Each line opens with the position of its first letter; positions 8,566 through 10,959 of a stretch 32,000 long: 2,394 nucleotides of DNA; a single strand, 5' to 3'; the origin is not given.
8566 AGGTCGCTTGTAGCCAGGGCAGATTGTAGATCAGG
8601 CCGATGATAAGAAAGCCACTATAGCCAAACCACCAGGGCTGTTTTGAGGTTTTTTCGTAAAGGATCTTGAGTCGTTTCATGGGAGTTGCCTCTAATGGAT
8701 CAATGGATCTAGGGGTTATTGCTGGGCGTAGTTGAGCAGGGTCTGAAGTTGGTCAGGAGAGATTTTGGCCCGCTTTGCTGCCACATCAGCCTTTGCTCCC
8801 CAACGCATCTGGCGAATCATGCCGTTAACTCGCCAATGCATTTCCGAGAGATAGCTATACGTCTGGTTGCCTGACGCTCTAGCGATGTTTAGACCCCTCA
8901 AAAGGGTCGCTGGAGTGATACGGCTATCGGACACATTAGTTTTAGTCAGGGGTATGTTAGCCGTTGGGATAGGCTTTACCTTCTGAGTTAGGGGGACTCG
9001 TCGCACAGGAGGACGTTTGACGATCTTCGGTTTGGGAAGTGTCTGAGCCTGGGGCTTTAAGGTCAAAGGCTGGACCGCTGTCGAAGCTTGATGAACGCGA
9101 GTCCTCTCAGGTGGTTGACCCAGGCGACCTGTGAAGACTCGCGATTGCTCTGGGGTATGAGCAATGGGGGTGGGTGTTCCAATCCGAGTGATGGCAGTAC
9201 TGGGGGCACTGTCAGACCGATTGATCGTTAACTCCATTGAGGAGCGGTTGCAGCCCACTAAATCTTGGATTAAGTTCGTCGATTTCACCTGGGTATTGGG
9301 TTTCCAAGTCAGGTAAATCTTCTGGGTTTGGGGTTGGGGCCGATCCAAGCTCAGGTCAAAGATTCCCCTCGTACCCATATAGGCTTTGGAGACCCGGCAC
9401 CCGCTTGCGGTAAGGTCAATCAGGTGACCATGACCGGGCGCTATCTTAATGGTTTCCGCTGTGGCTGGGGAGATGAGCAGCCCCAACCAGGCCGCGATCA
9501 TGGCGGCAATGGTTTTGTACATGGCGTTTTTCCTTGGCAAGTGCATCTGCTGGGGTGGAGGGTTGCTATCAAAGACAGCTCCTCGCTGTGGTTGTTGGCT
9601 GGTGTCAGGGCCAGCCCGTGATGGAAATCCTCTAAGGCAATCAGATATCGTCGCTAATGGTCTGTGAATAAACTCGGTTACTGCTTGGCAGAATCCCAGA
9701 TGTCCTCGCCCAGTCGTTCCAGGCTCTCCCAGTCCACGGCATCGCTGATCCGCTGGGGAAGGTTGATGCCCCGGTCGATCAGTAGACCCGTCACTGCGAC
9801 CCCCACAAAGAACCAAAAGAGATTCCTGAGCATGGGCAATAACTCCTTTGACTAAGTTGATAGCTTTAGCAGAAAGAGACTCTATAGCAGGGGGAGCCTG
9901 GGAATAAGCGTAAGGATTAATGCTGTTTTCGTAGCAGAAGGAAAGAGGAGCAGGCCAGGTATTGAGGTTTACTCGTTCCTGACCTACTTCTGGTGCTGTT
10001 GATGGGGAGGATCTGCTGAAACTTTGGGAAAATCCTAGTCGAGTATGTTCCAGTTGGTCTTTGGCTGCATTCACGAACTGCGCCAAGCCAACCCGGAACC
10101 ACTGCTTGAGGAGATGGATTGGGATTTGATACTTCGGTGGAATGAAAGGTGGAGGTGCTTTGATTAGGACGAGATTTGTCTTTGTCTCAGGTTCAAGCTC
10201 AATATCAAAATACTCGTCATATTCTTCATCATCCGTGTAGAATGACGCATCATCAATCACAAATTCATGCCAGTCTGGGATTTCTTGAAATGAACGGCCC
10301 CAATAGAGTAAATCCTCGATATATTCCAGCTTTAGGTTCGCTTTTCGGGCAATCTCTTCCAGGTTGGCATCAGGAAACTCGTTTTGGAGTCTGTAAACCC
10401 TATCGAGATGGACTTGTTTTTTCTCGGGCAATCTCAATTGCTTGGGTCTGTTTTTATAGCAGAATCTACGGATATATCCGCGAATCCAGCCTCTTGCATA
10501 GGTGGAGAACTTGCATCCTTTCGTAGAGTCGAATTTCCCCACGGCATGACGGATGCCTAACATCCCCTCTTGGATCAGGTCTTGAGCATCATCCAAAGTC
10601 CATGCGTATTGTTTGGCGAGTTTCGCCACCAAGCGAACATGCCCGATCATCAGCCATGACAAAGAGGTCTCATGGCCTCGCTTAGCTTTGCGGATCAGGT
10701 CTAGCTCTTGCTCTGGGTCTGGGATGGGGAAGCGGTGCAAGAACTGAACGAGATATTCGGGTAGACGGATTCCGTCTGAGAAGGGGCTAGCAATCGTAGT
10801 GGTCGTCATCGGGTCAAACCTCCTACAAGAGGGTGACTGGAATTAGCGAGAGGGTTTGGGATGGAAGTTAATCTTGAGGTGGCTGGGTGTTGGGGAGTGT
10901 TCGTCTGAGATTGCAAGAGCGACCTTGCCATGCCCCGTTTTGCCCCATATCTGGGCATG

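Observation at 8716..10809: Sigma-70 region 2/3 module fused in frame to a signal-peptide/periplasmic module inside the T4SS operon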

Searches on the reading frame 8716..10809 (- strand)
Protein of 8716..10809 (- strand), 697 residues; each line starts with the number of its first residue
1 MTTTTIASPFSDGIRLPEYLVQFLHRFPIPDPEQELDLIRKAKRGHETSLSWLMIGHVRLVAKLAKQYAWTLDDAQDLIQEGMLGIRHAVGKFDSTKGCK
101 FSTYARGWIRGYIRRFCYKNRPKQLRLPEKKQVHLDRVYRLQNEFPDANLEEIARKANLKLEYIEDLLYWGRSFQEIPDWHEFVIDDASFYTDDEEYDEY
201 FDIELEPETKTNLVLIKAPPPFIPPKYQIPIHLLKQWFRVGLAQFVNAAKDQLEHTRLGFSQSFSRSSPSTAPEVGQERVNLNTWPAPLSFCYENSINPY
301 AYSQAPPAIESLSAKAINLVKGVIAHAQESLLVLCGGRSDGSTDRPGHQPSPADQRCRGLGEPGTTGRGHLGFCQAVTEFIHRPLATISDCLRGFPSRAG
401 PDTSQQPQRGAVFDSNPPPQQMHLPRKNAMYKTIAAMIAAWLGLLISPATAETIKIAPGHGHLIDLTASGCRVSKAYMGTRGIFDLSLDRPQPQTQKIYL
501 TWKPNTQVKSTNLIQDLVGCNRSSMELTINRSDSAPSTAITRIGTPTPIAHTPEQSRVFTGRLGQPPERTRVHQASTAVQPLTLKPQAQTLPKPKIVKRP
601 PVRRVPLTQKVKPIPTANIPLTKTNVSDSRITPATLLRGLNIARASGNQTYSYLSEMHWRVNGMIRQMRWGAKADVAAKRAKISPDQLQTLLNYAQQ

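Call 4: search_protein_families(library=pfam, proteins=[window:8716-10809:-], max_evalue=1)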
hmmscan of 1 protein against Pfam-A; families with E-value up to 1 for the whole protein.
window:8716-10809:- (697 aa): 1 family
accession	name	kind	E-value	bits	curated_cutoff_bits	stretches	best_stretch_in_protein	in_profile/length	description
PF04542.20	Sigma70_r2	-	2.7e-14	53.1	24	1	57-120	5-68/71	Sigma-70 region 2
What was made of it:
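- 10039..10809 (-): Sigma-70-like module (aa 1-257). Regions 1.2, 2 and 3 lie at aa ~16-172, followed by an acidic disordered stretch and one long helix (aa 225-257). That helix aligns with region 4.2 of full-length plasmid sigma paralogs but is not a recognisable HTH. Pfam r2 E=2.7e-14 (call 4).
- On Sigma-70 family RNA polymerase sigma factor: Pfam PF04542 E=2.7e-14, 53.1 bits against a cutoff of 24 (call 4). No Sigma70_r4 or r4_2 hit at E<=1 (call 4).
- Closest known: VirB9 / CagX / DotH N-terminal domain of type IV secretion core complexes. Different: No sequence-profile match to Pfam CagX/VirB9 (call 4).
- Checked: Pfam Sigma70_r2 matches aa 57-120 with E=2.7e-14, 53 bits against a cutoff of 24 (call 4).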

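Call 6: search_protein_families(library=ncbifam, proteins=[window:8716-10809:-], max_evalue=1)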
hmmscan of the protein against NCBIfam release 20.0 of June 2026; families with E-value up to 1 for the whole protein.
window:8716-10809:- (697 aa): 55 families (the best 25 are shown)
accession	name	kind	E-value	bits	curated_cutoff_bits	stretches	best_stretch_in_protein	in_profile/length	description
TIGR02997.1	Sig70-cyanoRpoD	subfamily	9.3e-21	74.4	384.5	1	52-168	78-198/298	RNA polymerase sigma factor, RpoD/SigA family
TIGR02394.1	rpoS_proteo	equivalog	5.1e-19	68.8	378.7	1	27-169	25-171/285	RNA polymerase sigma factor RpoS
NF004207.0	PRK05657.1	equivalog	9.5e-19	67.9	394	1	28-168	69-213/329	RNA polymerase sigma factor RpoS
NF005920.0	PRK07921.1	subfamily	2.7e-18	66.1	464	1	38-172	81-218/328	RNA polymerase sigma factor SigB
NF006666.0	PRK09210.1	equivalog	5.6e-17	62.1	572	1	24-165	108-253/370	RNA polymerase sigma factor RpoD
NF041931.2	MzaA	equivalog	2.2e-16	59.9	800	1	42-145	469-571/726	MZA anti-phage system associated sigma-70 family RNA polymerase sigma factor MzaA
NF005785.0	PRK07598.1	equivalog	3.1e-16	59.2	554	1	51-168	178-299/415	RNA polymerase sigma factor SigC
NF004615.0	PRK05949.1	subfamily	5.4e-16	58.4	530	1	52-160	95-207/327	RNA polymerase sigma factor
TIGR02393.1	RpoD_Cterm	equivalog_domain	8.5e-16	58.3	354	1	56-166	8-122/238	RNA polymerase sigma factor RpoD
NF005642.0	PRK07405.1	subfamily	1e-15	57.7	524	1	51-158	85-196/318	RNA polymerase sigma factor SigD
NF004560.0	PRK05901.1-1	equivalog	1.3e-15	57.5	711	1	47-144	277-373/516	RNA polymerase sigma factor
NF005143.0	PRK06596.1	subfamily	4.9e-15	55.8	241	1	15-120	15-120/285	RNA polymerase factor sigma-32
NF004561.0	PRK05901.1-3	equivalog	5.4e-15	55.5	582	1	50-129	301-379/537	RNA polymerase sigma factor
NF005643.0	PRK07406.1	equivalog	5.9e-15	55.2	500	1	56-138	168-249/397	RNA polymerase sigma factor RpoD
TIGR02392.1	rpoH_proteo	equivalog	8.5e-15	55.1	323.1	1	21-120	7-107/270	RNA polymerase sigma factor RpoH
TIGR02937.1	sigma70-ECF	superfamily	8.3e-12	45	42.9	1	57-198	10-89/165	sigma-70 family RNA polymerase sigma factor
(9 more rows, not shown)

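Call 7: find_homologous_proteins(query=window:8716-10809:-, max_evalue=0.001)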
Query window:8716-10809:- (697 aa): 263 proteins with E <= 0.001 among 8000 candidates; the best 120 are listed.
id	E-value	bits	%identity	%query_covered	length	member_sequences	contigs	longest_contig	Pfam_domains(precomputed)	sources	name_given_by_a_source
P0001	0.0e+0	1396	87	100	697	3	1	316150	PF04542.21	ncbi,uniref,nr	ncbi:sigma-70 family RNA polymerase sigma factor [Acaryochloris sp. CCMEE 5410]|uniref:sigma-70 fami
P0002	0.0e+0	1352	85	100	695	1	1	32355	PF04542.21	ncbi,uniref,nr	ncbi:sigma-70 family RNA polymerase sigma factor [Acaryochloris sp. CCMEE 5410]|uniref:sigma-70 fami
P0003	0.0e+0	1265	79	100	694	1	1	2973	PF04542.21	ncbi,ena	-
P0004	0.0e+0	1204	77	100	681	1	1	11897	PF04542.21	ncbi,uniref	ncbi:sigma-70 family RNA polymerase sigma factor [Acaryochloris marina NIES-2412]|uniref:sigma-70 fa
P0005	0.0e+0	1109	70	100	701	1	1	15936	PF04542.21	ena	-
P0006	0.0e+0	1031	67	100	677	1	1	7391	PF04542.21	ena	-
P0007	8.3e-286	968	77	80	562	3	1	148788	PF04542.21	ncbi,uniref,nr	ncbi:sigma-70 family RNA polymerase sigma factor [Acaryochloris sp. 'Moss Beach']|uniref:sigma-70 fa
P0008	2.9e-281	953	80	74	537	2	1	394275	PF04542.21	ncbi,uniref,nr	ncbi:sigma-70 family RNA polymerase sigma factor [Acaryochloris sp. 'Moss Beach']|uniref:sigma-70 fa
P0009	1.8e-224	765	52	100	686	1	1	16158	PF04542.21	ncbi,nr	ncbi:MAG: sigma-70 family RNA polymerase sigma factor [Acaryochloris sp. RU_4_1]|nr:sigma-70 family 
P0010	4.3e-208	711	72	62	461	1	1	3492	PF04542.21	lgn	-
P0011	5.0e-119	417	50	61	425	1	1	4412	PF04542.21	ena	-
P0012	8.8e-15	72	38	22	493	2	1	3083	PF00156.34,PF04545.23,PF00140.26,PF04542.21,PF04539.23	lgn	-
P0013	3.3e-13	67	38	20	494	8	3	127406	PF00156.34,PF04545.23,PF00140.26,PF04542.21,PF04539.23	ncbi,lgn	-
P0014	1.2e-12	65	33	20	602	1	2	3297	PF04545.23,PF00140.26,PF03979.20,PF04542.21,PF04539.23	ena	-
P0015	3.1e-12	64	34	23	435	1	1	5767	PF04545.23,PF00140.26,PF03979.20,PF04542.21,PF04539.23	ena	-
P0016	3.1e-12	64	33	23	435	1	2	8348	PF04545.23,PF00140.26,PF03979.20,PF04542.21,PF04539.23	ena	-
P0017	4.4e-12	63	33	23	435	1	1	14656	PF04545.23,PF00140.26,PF03979.20,PF04542.21,PF04539.23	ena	-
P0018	4.4e-12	63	33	23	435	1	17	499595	PF04545.23,PF00140.26,PF03979.20,PF04542.21,PF04539.23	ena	-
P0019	4.4e-12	63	33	23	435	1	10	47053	PF04545.23,PF00140.26,PF03979.20,PF04542.21,PF04539.23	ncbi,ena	-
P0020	8.8e-12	62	32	23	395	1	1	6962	PF04545.23,PF00140.26,PF03979.20,PF04542.21,PF04539.23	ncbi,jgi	jgi:RNA polymerase primary sigma factor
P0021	8.8e-12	62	32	23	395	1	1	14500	PF04545.23,PF00140.26,PF03979.20,PF04542.21,PF04539.23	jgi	jgi:RNA polymerase primary sigma factor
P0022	8.8e-12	62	32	23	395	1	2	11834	PF04545.23,PF00140.26,PF03979.20,PF04542.21,PF04539.23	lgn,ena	-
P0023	8.8e-12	62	32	23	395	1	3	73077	PF04545.23,PF00140.26,PF03979.20,PF04542.21,PF04539.23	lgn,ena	-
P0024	9.1e-12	62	33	23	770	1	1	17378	PF04545.23,PF00140.26,PF04542.21,PF04539.23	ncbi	-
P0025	9.5e-12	62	41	16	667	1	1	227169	PF04545.23,PF00140.26,PF04542.21,PF04539.23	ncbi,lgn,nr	ncbi:MAG: sigma-70 family RNA polymerase sigma factor [Candidatus Gastranaerophilales bacterium]|nr:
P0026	1.1e-11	62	33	23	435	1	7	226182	PF04545.23,PF00140.26,PF03979.20,PF04542.21,PF04539.23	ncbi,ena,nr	ncbi:MAG: RNA polymerase sigma factor RpoD [Lachnospiraceae bacterium]|nr:RNA polymerase sigma facto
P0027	8.5e-11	59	34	19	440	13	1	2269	PF04545.23,PF00140.26,PF04542.21,PF04539.23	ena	-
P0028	9.9e-11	59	39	18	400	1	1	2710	PF04545.23,PF00140.26,PF04542.21,PF04539.23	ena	-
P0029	1.1e-10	59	35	22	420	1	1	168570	PF04545.23,PF00140.26,PF04542.21,PF04539.23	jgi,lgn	jgi:RNA polymerase primary sigma factor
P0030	1.3e-10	58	35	21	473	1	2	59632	PF04545.23,PF00140.26,PF04542.21,PF04539.23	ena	-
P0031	1.5e-10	58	36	18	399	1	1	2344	PF04545.23,PF00140.26,PF03979.20,PF04542.21,PF04539.23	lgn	-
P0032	1.5e-10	58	35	20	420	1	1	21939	PF04545.23,PF00140.26,PF04542.21,PF04539.23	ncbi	-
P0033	1.8e-10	58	35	19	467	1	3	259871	PF04545.23,PF00140.26,PF04542.21,PF04539.23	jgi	-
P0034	2.4e-10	58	36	16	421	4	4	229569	PF04545.23,PF00140.26,PF04542.21,PF04539.23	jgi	-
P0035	2.9e-10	57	37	18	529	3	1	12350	PF04545.23,PF00140.26,PF04542.21,PF04539.23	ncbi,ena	-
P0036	3.2e-10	57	30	22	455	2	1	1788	PF04545.23,PF04542.21,PF04539.23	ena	-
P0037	3.7e-10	57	41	18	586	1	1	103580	PF04545.23,PF00140.26,PF04542.21,PF04539.23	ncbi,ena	-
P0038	3.7e-10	57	41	18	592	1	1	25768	PF04545.23,PF00140.26,PF04542.21,PF04539.23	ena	-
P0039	3.7e-10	57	41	18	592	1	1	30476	PF04545.23,PF00140.26,PF04542.21,PF04539.23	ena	-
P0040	4.1e-10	57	35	20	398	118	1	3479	PF04545.23,PF00140.26,PF04542.21,PF04539.23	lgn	-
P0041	4.8e-10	57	36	20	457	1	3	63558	PF04545.23,PF00140.26,PF03979.20,PF04542.21,PF04539.23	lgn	-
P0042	5.0e-10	56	32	23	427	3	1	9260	PF04545.23,PF00140.26,PF04542.21,PF04539.23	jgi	jgi:RNA polymerase primary sigma factor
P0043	6.4e-10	56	34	20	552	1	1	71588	PF04545.23,PF00140.26,PF04542.21,PF04539.23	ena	-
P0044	6.6e-10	56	34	20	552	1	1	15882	PF04545.23,PF00140.26,PF04542.21,PF04539.23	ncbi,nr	ncbi:MAG: sigma-70 family RNA polymerase sigma factor [Thermoguttaceae bacterium]|nr:sigma-70 family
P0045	6.7e-10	56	34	20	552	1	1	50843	PF04545.23,PF00140.26,PF04542.21,PF04539.23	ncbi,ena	-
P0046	8.5e-10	56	32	21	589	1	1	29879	PF13365.13,PF04545.23,PF04542.21,PF00089.33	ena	-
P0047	1.1e-9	55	39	17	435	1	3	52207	PF04545.23,PF00140.26,PF04542.21,PF04539.23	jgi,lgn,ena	-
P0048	1.6e-9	55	36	20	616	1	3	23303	PF04545.23,PF00140.26,PF04542.21,PF04539.23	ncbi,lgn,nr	ncbi:MAG: sigma-70 family RNA polymerase sigma factor [Planctomycetia bacterium]|nr:sigma-70 family 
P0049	1.8e-9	55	36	18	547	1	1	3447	PF04545.23,PF00140.26,PF04542.21,PF04539.23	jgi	jgi:RNA polymerase primary sigma factor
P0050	1.8e-9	55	36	18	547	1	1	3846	PF04545.23,PF00140.26,PF04542.21,PF04539.23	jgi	jgi:RNA polymerase primary sigma factor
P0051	2.9e-9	54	44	12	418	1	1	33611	PF04545.23,PF00140.26,PF03979.20,PF04542.21,PF04539.23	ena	-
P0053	3.7e-9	54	32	21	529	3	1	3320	PF04545.23,PF00140.26,PF03979.20,PF04542.21,PF04539.23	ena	-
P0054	5.4e-9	53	38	17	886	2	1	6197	PF04545.23,PF00140.26,PF26340.1,PF04542.21,PF04539.23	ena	-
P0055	8.5e-9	52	40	13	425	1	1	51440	PF04545.23,PF00140.26,PF04542.21,PF04539.23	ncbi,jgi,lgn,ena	-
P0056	9.2e-9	52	30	21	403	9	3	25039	PF04545.23,PF00140.26,PF04542.21,PF04539.23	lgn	-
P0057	9.6e-9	52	38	17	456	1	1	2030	PF04545.23,PF04542.21,PF04539.23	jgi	-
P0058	1.0e-8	52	38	16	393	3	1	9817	PF04545.23,PF00140.26,PF03979.20,PF04542.21,PF04539.23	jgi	jgi:RNA polymerase primary sigma factor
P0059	1.4e-8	52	38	16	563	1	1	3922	PF04545.23,PF00140.26,PF04542.21,PF04539.23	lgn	-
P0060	1.4e-8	52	32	21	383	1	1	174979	PF04545.23,PF00140.26,PF03979.20,PF04542.21,PF04539.23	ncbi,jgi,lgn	-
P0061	1.7e-8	51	38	15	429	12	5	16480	PF04545.23,PF00140.26,PF03979.20,PF04542.21,PF04539.23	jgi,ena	-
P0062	2.0e-8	51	40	12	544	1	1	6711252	PF04545.23,PF04542.21,PF04539.23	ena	-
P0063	2.0e-8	51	40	12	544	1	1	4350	PF04545.23,PF04542.21,PF04539.23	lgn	-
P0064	2.0e-8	51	32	19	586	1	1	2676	PF21348.4,PF00140.26,PF04542.21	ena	-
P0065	2.2e-8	51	37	18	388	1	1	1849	PF04545.23,PF00140.26,PF03979.20,PF04542.21,PF04539.23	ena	-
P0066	2.4e-8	51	34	17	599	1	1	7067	PF04545.23,PF00140.26,PF03979.20,PF04542.21,PF04539.23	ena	-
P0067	2.7e-8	51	35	19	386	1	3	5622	PF04545.23,PF00140.26,PF03979.20,PF04542.21,PF04539.23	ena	-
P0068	2.8e-8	51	30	24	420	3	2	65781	PF04545.23,PF00140.26,PF04542.21,PF04539.23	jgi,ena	-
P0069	2.9e-8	51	35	19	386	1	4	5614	PF04545.23,PF00140.26,PF03979.20,PF04542.21,PF04539.23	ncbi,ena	-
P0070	3.3e-8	50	35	17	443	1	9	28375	PF04545.23,PF00140.26,PF03979.20,PF04542.21,PF04539.23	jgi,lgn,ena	-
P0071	3.3e-8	50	35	17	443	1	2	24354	PF04545.23,PF00140.26,PF03979.20,PF04542.21,PF04539.23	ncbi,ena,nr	ncbi:MAG TPA: sigma-70 family RNA polymerase sigma factor [Candidatus Paceibacterota bacterium]|nr:s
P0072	4.2e-8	50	35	19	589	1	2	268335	PF04545.23,PF00140.26,PF03979.20,PF04542.21,PF04539.23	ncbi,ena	-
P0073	4.8e-8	50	35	17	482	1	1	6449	PF04545.23,PF00140.26,PF04542.21,PF04539.23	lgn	-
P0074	6.1e-8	50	39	16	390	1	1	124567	PF04545.23,PF00140.26,PF04542.21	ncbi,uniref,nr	ncbi:RNA polymerase sigma factor (sigma-70 family) [Arthrobacter ginsengisoli]|uniref:RNA polymerase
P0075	7.1e-8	49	45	12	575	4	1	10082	PF04545.23,PF00140.26,PF04542.21,PF04539.23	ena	-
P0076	7.4e-8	49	41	18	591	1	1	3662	PF04545.23,PF00140.26,PF03979.20,PF04542.21,PF04539.23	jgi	-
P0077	8.6e-8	49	33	19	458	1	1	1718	PF04545.23,PF00140.26,PF04542.21,PF04539.23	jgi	-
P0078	9.6e-8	49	35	16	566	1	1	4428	PF07714.24,PF00069.32,PF04545.23,PF04542.21,PF04539.23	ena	-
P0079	1.2e-7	49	31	24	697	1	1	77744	PF04545.23,PF00140.26,PF04542.21,PF04539.23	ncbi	-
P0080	1.2e-7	49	40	12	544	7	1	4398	PF04545.23,PF04542.21,PF04539.23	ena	-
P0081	1.2e-7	49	40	12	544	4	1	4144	PF04545.23,PF04542.21,PF04539.23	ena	-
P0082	1.5e-7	48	32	19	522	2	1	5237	PF04545.23,PF00140.26,PF03979.20,PF04542.21,PF04539.23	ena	-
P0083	1.6e-7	48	40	12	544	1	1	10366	PF04545.23,PF04542.21,PF04539.23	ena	-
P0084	1.9e-7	48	35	19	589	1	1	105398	PF04545.23,PF00140.26,PF03979.20,PF04542.21,PF04539.23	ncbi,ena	-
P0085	2.0e-7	48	31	22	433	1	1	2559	PF04545.23,PF04542.21,PF04539.23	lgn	-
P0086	2.0e-7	48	36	17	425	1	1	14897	PF04545.23,PF04542.21,PF04539.23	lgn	-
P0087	2.0e-7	48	40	12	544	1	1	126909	PF04545.23,PF04542.21,PF04539.23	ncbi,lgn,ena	-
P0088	2.1e-7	48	40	12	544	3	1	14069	PF04545.23,PF04542.21,PF04539.23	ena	-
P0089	2.5e-7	48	31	20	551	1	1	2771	PF04545.23,PF00140.26,PF04542.21,PF04539.23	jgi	jgi:RNA polymerase primary sigma factor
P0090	2.6e-7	48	34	17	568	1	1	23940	PF04545.23,PF04542.21,PF04539.23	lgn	-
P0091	2.6e-7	47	45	11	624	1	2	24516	PF04545.23,PF04542.21,PF04539.23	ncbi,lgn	ncbi:MAG: sigma-70 family RNA polymerase sigma factor [Thermoguttaceae bacterium]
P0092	3.0e-7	47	35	15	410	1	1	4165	PF04545.23,PF00140.26,PF04542.21,PF04539.23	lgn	-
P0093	3.2e-7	47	34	22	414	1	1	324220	PF04545.23,PF04542.21,PF04539.23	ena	-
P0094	3.5e-7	47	41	13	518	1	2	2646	PF04545.23,PF00140.26,PF04542.21,PF04539.23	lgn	-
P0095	3.6e-7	47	48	11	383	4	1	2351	PF04545.23,PF00140.26,PF04542.21,PF04539.23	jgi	jgi:RNA polymerase primary sigma factor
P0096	3.9e-7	47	48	11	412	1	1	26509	PF04545.23,PF00140.26,PF04542.21,PF04539.23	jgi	jgi:RNA polymerase primary sigma factor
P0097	4.0e-7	47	42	15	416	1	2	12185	PF04545.23,PF00140.26,PF04542.21,PF04539.23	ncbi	-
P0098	4.1e-7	47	33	19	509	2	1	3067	PF04545.23,PF00140.26,PF04542.21,PF04539.23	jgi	-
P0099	4.2e-7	47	42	15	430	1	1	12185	PF04545.23,PF00140.26,PF04542.21,PF04539.23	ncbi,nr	ncbi:MAG: RNA polymerase sigma factor RpoD [Crocosphaera sp.]|nr:RNA polymerase sigma factor RpoD [C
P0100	4.3e-7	47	33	17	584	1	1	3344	PF04545.23,PF04542.21,PF04539.23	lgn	-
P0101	4.4e-7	47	33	19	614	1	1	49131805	PF04545.23,PF00140.26,PF04542.21,PF04539.23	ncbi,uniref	ncbi:hypothetical protein R1sor_016174 [Riccia sorocarpa]|uniref:RNA polymerase sigma factor n=1 Tax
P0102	4.5e-7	47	48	11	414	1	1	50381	PF04545.23,PF00140.26,PF04542.21,PF04539.23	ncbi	-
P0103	4.5e-7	47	48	11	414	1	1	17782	PF04545.23,PF00140.26,PF04542.21,PF04539.23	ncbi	-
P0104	4.5e-7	47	48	11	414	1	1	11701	PF04545.23,PF00140.26,PF04542.21,PF04539.23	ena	-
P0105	4.6e-7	47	48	11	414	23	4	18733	PF04545.23,PF00140.26,PF04542.21,PF04539.23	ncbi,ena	-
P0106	4.6e-7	47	48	11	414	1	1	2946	PF04545.23,PF00140.26,PF04542.21,PF04539.23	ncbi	-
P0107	4.8e-7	47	48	11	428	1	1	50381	PF04545.23,PF00140.26,PF04542.21,PF04539.23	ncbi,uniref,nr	ncbi:RNA polymerase sigma factor RpoD [Crocosphaera sp.]|uniref:RNA polymerase sigma factor RpoD n=1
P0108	4.9e-7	47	48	11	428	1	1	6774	PF04545.23,PF00140.26,PF04542.21,PF04539.23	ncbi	ncbi:MAG: RNA polymerase sigma factor RpoD [Crocosphaera sp.]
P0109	4.9e-7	47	48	11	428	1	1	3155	PF04545.23,PF00140.26,PF04542.21,PF04539.23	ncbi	ncbi:MAG: RNA polymerase sigma factor RpoD [Crocosphaera sp.]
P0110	5.1e-7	47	34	17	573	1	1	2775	PF04545.23,PF00140.26,PF04542.21,PF04539.23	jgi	-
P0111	5.4e-7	46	35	19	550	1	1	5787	PF04545.23,PF04542.21,PF04539.23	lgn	-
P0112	5.4e-7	46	34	19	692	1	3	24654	PF04546.20,PF04545.23,PF00140.26,PF04542.21,PF04539.23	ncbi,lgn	-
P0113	5.8e-7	46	31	23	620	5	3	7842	PF04545.23,PF00140.26,PF03979.20,PF04542.21,PF04539.23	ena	-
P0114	5.8e-7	46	46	12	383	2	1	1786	PF04545.23,PF00140.26,PF04542.21,PF04539.23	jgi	jgi:RNA polymerase primary sigma factor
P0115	6.2e-7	46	33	19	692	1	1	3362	PF04546.20,PF04545.23,PF00140.26,PF04542.21,PF04539.23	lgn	-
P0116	7.6e-7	46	33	19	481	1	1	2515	PF04545.23,PF00140.26,PF04542.21,PF04539.23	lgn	-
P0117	7.8e-7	46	39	15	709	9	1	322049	PF04545.23,PF00140.26,PF03979.20,PF04542.21,PF04539.23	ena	-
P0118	7.9e-7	46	33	16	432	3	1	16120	PF04545.23,PF04542.21,PF04539.23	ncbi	-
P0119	8.9e-7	46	33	17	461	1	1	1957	PF04545.23,PF00140.26,PF04542.21,PF04539.23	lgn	-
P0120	9.3e-7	46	43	13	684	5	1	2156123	PF04545.23,PF00140.26,PF03979.20,PF04542.21,PF04539.23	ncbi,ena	-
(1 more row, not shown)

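Call 25: find_encoding_contigs(protein=P0009, flank=8000, max_places=2)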
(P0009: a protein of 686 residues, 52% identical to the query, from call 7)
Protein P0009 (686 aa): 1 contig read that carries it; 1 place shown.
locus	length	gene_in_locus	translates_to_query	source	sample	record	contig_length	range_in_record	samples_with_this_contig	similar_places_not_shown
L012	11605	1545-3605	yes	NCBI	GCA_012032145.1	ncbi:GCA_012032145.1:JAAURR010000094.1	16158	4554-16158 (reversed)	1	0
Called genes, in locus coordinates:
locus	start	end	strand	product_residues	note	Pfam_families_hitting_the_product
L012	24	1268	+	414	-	-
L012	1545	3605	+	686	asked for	PF04542:Sigma70_r2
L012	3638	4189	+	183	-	-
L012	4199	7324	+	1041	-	-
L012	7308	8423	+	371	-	-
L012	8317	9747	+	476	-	-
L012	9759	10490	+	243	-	-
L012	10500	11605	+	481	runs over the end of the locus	-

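Call 26: find_encoding_contigs(protein=P0005, flank=8000, max_places=2)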
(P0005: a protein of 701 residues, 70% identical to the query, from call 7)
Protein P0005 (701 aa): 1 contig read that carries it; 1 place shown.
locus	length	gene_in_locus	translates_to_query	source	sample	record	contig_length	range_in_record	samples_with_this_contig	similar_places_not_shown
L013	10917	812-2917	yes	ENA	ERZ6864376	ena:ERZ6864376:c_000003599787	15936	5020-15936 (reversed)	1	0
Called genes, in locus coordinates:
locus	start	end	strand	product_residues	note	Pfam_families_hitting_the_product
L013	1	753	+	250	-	?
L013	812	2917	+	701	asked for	PF04542:Sigma70_r2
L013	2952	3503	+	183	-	-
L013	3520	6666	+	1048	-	-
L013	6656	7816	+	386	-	-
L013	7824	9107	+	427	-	-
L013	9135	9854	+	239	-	-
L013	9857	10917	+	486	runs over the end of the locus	-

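Call 27: find_encoding_contigs(protein=P0006, flank=5000, max_places=2)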
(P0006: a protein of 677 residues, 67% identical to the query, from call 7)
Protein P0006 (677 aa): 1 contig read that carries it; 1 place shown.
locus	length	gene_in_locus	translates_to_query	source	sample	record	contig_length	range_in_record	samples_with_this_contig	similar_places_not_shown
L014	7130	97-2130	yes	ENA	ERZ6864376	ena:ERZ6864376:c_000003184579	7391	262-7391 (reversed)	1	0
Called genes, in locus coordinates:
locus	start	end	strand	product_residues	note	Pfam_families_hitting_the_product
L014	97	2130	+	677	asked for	PF04542:Sigma70_r2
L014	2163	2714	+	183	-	-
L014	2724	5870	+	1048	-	-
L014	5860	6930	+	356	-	-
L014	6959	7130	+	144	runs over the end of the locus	?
